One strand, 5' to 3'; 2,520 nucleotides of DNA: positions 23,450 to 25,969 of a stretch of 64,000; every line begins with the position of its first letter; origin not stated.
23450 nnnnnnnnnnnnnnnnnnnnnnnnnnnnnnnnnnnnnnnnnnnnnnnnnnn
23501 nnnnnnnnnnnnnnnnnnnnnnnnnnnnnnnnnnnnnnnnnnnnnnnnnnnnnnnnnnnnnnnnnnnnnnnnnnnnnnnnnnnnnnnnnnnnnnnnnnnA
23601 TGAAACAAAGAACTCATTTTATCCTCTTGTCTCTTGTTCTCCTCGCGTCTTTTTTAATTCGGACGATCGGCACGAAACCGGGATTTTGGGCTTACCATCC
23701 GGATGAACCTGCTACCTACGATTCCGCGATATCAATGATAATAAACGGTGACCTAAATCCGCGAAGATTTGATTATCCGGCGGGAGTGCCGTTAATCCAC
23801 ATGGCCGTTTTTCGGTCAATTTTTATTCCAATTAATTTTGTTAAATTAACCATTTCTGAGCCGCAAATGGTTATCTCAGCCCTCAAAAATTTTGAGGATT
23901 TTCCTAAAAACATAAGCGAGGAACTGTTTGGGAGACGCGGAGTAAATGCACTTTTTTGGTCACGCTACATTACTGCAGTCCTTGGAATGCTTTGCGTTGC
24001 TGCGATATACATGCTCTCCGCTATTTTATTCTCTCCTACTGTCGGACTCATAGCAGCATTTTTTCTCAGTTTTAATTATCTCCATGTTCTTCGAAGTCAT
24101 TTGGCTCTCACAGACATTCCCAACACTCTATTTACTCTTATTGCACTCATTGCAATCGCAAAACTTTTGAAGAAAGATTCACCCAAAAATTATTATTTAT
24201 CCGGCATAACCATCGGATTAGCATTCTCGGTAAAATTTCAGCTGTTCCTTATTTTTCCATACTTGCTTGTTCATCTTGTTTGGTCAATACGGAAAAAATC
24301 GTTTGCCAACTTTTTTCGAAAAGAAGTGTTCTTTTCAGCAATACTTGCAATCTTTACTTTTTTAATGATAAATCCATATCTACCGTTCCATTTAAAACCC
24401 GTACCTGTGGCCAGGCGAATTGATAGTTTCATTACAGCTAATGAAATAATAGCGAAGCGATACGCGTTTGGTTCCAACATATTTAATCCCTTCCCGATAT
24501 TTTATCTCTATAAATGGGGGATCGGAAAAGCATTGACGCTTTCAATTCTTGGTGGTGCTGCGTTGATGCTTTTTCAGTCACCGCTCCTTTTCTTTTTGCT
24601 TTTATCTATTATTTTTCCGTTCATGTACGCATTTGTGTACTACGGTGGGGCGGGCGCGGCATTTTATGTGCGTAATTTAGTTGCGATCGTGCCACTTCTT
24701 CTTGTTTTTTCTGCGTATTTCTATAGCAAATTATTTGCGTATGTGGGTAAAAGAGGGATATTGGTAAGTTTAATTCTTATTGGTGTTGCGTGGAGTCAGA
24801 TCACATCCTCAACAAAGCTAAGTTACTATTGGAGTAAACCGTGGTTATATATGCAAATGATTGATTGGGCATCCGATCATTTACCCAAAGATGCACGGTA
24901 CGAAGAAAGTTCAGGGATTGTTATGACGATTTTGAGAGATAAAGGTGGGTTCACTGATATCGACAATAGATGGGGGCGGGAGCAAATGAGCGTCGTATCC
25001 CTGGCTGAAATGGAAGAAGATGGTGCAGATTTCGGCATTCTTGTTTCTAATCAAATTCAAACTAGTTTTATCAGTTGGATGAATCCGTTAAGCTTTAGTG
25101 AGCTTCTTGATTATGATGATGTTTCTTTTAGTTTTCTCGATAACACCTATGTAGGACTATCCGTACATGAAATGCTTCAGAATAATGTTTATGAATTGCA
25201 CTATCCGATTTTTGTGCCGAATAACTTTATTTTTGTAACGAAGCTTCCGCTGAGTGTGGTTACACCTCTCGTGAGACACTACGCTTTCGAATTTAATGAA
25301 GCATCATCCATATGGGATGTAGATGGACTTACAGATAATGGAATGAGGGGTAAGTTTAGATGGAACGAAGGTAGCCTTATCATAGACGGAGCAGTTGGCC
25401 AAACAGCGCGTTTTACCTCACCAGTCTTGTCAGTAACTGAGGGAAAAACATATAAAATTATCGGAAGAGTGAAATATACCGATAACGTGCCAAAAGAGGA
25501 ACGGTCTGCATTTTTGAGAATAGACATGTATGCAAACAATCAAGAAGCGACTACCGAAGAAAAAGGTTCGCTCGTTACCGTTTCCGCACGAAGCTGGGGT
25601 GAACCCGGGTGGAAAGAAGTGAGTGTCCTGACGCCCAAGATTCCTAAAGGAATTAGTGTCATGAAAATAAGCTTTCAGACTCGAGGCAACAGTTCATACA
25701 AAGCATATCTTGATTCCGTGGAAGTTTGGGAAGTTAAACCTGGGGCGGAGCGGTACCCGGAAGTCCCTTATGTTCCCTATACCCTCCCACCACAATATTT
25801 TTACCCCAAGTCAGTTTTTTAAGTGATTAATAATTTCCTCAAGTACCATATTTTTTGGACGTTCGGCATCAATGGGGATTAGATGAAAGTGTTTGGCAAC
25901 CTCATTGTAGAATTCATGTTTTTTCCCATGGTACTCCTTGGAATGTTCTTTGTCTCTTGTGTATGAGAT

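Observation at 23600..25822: Second GT-C plus carbohydrate-binding-module fusion family (two distant copies)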

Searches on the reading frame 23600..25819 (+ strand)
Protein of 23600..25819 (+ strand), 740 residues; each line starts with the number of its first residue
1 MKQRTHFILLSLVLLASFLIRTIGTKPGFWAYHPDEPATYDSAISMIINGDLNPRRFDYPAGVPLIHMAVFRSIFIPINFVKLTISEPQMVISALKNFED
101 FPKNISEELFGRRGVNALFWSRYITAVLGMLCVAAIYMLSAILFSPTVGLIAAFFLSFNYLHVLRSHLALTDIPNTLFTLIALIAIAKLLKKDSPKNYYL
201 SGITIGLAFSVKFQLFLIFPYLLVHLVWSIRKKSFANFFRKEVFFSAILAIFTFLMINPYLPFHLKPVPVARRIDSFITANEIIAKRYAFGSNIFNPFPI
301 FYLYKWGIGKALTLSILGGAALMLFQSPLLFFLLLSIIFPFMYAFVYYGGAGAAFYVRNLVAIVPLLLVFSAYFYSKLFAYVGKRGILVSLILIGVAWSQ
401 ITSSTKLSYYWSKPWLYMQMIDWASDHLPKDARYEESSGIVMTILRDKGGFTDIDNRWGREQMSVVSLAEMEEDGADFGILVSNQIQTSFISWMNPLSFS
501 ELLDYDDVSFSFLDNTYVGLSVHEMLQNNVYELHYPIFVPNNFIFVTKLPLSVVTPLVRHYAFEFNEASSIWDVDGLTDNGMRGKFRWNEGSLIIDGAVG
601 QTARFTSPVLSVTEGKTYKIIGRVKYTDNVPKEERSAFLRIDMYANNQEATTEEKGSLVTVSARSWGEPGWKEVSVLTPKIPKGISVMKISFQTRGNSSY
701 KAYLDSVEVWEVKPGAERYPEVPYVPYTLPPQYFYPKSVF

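Call 5: search_protein_families(library=pfam, proteins=[window:23600-25819:+], max_evalue=1)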
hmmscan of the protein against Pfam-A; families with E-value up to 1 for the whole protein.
window:23600-25819:+ (740 aa): 2 families
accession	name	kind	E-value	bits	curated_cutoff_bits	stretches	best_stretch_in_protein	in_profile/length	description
PF13231.12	PMT_2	-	8.5e-15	55.8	26.1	1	122-253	25-156/160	Dolichyl-phosphate-mannose-protein mannosyltransferase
PF02366.24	PMT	-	3.8e-11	43.4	22.7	1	118-257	82-227/245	Dolichyl-phosphate-mannose-protein mannosyltransferase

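Call 7: find_homologous_proteins(query=window:23600-25819:+)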
Query window:23600-25819:+ (740 aa): 42 proteins with E <= 0.001 among 8000 candidates.
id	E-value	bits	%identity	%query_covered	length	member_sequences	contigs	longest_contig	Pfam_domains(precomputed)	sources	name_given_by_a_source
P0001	0.0e+0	1671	100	100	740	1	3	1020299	PF02366.25,PF13231.13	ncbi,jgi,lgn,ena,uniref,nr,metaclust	ncbi:hypothetical protein A3A79_04825 [Candidatus Gottesmanbacteria bacterium RIFCSPLOWO2_01_FULL_43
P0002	1.4e-252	859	51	98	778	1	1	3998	PF13231.13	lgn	-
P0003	8.1e-248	843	50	98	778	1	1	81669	PF13231.13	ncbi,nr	ncbi:MAG: glycosyltransferase family 39 protein, partial [Candidatus Levybacteria bacterium]|nr:glyc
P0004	2.3e-245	835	52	100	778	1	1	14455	PF13231.13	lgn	-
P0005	4.3e-233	794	48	99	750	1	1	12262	PF02366.25,PF13231.13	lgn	-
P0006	2.6e-123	431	35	99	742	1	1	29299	PF02366.25,PF13231.13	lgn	-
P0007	2.1e-117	412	34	100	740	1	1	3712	PF13231.13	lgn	-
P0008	3.0e-117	411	34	99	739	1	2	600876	PF02366.25,PF13231.13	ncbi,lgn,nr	ncbi:MAG: glycosyltransferase family 39 protein [Candidatus Levybacteria bacterium]|nr:glycosyltrans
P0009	3.6e-117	411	34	99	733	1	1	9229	PF02366.25,PF13231.13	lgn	-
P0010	1.5e-116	409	35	99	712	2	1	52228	PF02366.25,PF13231.13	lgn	-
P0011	8.1e-116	406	34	100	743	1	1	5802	PF02366.25,PF13231.13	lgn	-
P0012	7.7e-115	403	33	97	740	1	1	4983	PF02366.25,PF13231.13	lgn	-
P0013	2.0e-114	402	33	98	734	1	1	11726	PF13231.13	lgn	-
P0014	4.2e-114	401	34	98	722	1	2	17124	PF13231.13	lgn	-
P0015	5.9e-114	400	33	98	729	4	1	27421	PF13231.13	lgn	-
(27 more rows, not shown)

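Call 20: predict_structure(alignment_id=A1)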
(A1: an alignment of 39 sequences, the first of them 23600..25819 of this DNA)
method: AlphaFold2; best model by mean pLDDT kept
length: 740 residues; sequences in the alignment: 39
mean_pLDDT: 88.9   pTM: 0.89
mean pLDDT of the five models: 88.9, 88.8, 88.6, 87.9, 87.2
residues with pLDDT >= 90: 424; 70-90: 281; 50-70: 30; < 50: 5
segments of 3 or more residues with pLDDT < 50: 458-460
pLDDT, mean of each block of 10 residues (from residue 1): 90 98 88 79 91 82 91 91 90 81 83 87 96 99 98 97 92 95 98 98 96 89 97 92 97 93 86 81 83 87 88 97 98 97 87 73 96 95 82 95 94 90 92 81 77 67 74 90 84 75 78 90 94 89 90 85 78 73 74 83 92 96 94 91 96 92 94 94 97 87 95 89 92 77
secondary structure, 60 per line:
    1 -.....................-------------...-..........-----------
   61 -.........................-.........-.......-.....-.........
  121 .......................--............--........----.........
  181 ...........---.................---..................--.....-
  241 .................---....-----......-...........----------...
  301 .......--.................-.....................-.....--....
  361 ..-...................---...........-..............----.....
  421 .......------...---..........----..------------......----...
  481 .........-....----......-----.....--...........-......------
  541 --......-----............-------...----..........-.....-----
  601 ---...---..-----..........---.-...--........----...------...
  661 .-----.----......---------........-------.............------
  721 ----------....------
elements in order (helices of 4 or more, strands of 3 or more residues): H2-22 H40-49 H62-86 H88-96 H98-104 H106-110 H112-143 H146-157 H160-167 H172-191 H195-211 H215-232 H235-239 H241-257 H261-264 H270-275 H277-287 H298-307 H310-326 H328-348 H350-354 H357-362 H364-382 H386-396 H398-411 H416-427 E434-436 H440-449 H468-473 E478-482 H483-489 H491-494 H499-504 H510-514 H517-527 E529-534 E543-548 E554-565 E573-575 H580-585 E586-589 E591-595 E604-606 E617-626 E637-644 E658-661 E672-677 E687-694 E702-714 H731-734

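Call 23: fold_search(model_id=the predicted structure, library=pdb)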
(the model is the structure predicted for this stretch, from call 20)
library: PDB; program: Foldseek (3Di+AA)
matches with E <= 10: 1045; with E <= 0.001: 64
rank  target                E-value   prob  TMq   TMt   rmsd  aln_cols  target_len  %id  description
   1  6ezn_F                1.2e-08  1.00  0.35  0.39  14.3       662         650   11  Cryo-EM structure of the yeast oligosaccharyltransferase (OST) complex (released 2018-01-17)
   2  7oci_F                1.4e-08  1.00  0.34  0.39  13.8       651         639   12  Cryo-EM structure of yeast Ost6p containing oligosaccharyltransferase complex (released 2022-02-16)
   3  8age_A                3.9e-08  1.00  0.37  0.42  12.0       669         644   10  Structure of yeast oligosaccharylransferase complex with acceptor peptide bound (released 2022-12-07)
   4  8b6l_I                8.9e-08  1.00  0.38  0.41  13.4       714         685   11  Subtomogram average of the human Sec61-TRAP-OSTA-translocon (released 2022-12-07)
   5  8agb_A                1.6e-07  1.00  0.34  0.39  14.4       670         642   12  Structure of yeast oligosaccharylransferase complex with lipid-linked oligosaccharide bound (released 2022-12-07)
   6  3waj                  2.9e-07  1.00  0.39  0.37  14.2       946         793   11  Crystal structure of the Archaeoglobus fulgidus oligosaccharyltransferase (O29867_ARCFU) complex with Zn and sulfate (released 2013-10-30)
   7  5gmy_A                3.7e-07  1.00  0.41  0.36  16.5       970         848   11  Crystal structure of the Archaeoglobus fulgidus oligosaccharyltransferase (O29867_ARCFU) tethered with an acceptor pep (released 2017-02-01)
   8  8agc_A                3.8e-07  1.00  0.34  0.36  15.2       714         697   10  Structure of yeast oligosaccharylransferase complex with lipid-linked oligosaccharide and non-acceptor peptide bound (released 2022-12-07)
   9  7bvc_A                4.9e-07  1.00  0.27  0.20  23.2       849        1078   10  Cryo-EM structure of Mycobacterium smegmatis arabinosyltransferase EmbA-EmbB-AcpM2 in complex with ethambutol (released 2020-04-29)
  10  6s7t_A                7.3e-07  1.00  0.37  0.39  13.7       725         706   11  Cryo-EM structure of human oligosaccharyltransferase complex OST-B (released 2019-12-18)
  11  9n9j_I                7.6e-07  1.00  0.33  0.35  16.7       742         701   11  Structure of a GRP94 folding intermediate engaged with a CCDC134- and FKBP11-bound secretory translocon (released 2025-11-19)
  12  8pn9_A                1.2e-06  1.00  0.38  0.42  13.3       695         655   11  Structure of human oligosaccharyltransferase OST-A complex bound to NGI-1 (released 2024-05-08)
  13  3wak                  1.3e-06  1.00  0.39  0.34  16.7       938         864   11  Crystal structure of the Archaeoglobus fulgidus oligosaccharyltransferase (O29867_ARCFU) in the apo form (released 2013-10-30)
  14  7e9s_A                1.5e-06  1.00  0.39  0.34  16.7       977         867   11  Archaeal oligosaccharyltransferase AglB from Archaeoglobus fulgidus in complex with an inhibitory peptide and a dolich (released 2021-09-08)
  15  7bvc_B                1.7e-06  1.00  0.30  0.22  19.6       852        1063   11  Cryo-EM structure of Mycobacterium smegmatis arabinosyltransferase EmbA-EmbB-AcpM2 in complex with ethambutol (released 2020-04-29)
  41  4xup_C                2.7e-04  1.00  0.15  0.59   8.2       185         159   12  Structure of the N-terminal CBM22-1-CBM22-2 tandem domain from Paenibacillus barcinonensis Xyn10C (released 2015-06-03)
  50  2wys_A                5.1e-04  1.00  0.16  0.22   5.9       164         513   14  High resolution crystallographic structure of the Clostridium thermocellum N-terminal endo-1,4-beta-D-xylanase 10B (Xy (released 2010-08-25)
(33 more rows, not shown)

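Call 29: search_solved_structures(query=A1, max_evalue=1, show_alignments=3)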
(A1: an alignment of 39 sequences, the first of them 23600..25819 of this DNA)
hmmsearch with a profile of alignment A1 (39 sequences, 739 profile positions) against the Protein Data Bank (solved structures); distinct sequences matched with E-value up to 1: 0.

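Call 45: find_related_loci(query=A1, collection=genome_contigs, flank=6000)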
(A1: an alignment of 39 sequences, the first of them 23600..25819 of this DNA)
Query A1 (740 aa) in genome_contigs; peptide patterns used: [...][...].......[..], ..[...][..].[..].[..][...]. (x = any residue, [..] = any of these).
50 stretches matched a pattern; 23 encode a relative of the query (tblastn E <= 1e-3); 22 distinct loci.
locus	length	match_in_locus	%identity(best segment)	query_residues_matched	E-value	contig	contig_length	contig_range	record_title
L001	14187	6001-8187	36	8-738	5e-129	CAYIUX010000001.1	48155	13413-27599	MAG TPA_asm: uncultured Gammaproteobacteria bacterium isolate ERP119705_co5_62 genome assembly, contig: NODE_673_length_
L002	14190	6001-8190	34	9-740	2e-121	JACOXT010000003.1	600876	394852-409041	MAG: Candidatus Levyibacteriota bacterium isolate NC_groundwater_160_Ag_S-0.1um_36_20 S4_GD2017_2_S1_scaffold_58, whole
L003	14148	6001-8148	35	8-735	9e-117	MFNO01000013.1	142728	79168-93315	MAG: Candidatus Levybacteria bacterium RIFCSPHIGHO2_01_FULL_38_26 rifcsphigho2_01_scaffold_197, whole genome shotgun seq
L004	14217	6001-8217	34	4-735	2e-114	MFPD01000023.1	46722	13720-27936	MAG: Candidatus Levybacteria bacterium RIFCSPLOWO2_02_FULL_37_18 rifcsplowo2_02_scaffold_715, whole genome shotgun seque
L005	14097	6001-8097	34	26-739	3e-111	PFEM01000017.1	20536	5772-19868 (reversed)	MAG: Candidatus Shapirobacteria bacterium CG10_big_fil_rev_8_21_14_0_10_48_15 CG10_8_21_14_0.10_scaffold_8460_c, whole g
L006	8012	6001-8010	31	2-739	6e-100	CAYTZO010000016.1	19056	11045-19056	MAG TPA_asm: uncultured Gammaproteobacteria bacterium isolate SRP093762_co1_179 genome assembly, contig: NODE_1731_lengt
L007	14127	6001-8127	32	9-723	7e-99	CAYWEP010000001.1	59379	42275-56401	MAG TPA_asm: uncultured Gammaproteobacteria bacterium isolate SRP269290_co3_1003 genome assembly, contig: NODE_388_lengt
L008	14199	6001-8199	29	2-738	8e-88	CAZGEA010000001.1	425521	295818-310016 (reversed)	MAG TPA_asm: uncultured Gammaproteobacteria bacterium isolate SRP286056_co1_758 genome assembly, contig: NODE_3_length_4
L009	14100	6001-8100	28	3-738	7e-82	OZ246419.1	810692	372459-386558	MAG: uncultured Gammaproteobacteria bacterium isolate binchicken_co84_156 genome assembly, chromosome: 1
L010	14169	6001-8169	30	21-738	2e-78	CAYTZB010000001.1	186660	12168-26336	MAG TPA_asm: uncultured Gammaproteobacteria bacterium isolate binchicken_co134_900 genome assembly, contig: NODE_177_len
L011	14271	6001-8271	29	1-738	5e-77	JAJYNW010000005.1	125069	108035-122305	MAG: bacterium isolate DBS2-4.bin98 NODE_175_length_125069_cov_2.79015, whole genome shotgun sequence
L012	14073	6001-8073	30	10-713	1e-84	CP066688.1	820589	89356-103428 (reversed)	MAG: Candidatus Daviesbacteria bacterium isolate NC_groundwater_497_Ag_S-0.1um_39_22 chromosome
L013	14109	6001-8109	28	9-717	4e-72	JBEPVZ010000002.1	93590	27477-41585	MAG: Candidatus Daviesbacteria bacterium isolate 22E.vamb.044 NODE_185_length_93590_cov_6.827188, whole genome shotgun s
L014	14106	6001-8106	27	4-711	3e-71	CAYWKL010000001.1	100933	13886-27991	MAG TPA_asm: uncultured Gammaproteobacteria bacterium isolate binchicken_co38_1283 genome assembly, contig: NODE_524_len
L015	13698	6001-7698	31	4-584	3e-71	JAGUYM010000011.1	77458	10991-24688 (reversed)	MAG: Candidatus Woesebacteria bacterium isolate DeMMO6_63 c_000000051655, whole genome shotgun sequence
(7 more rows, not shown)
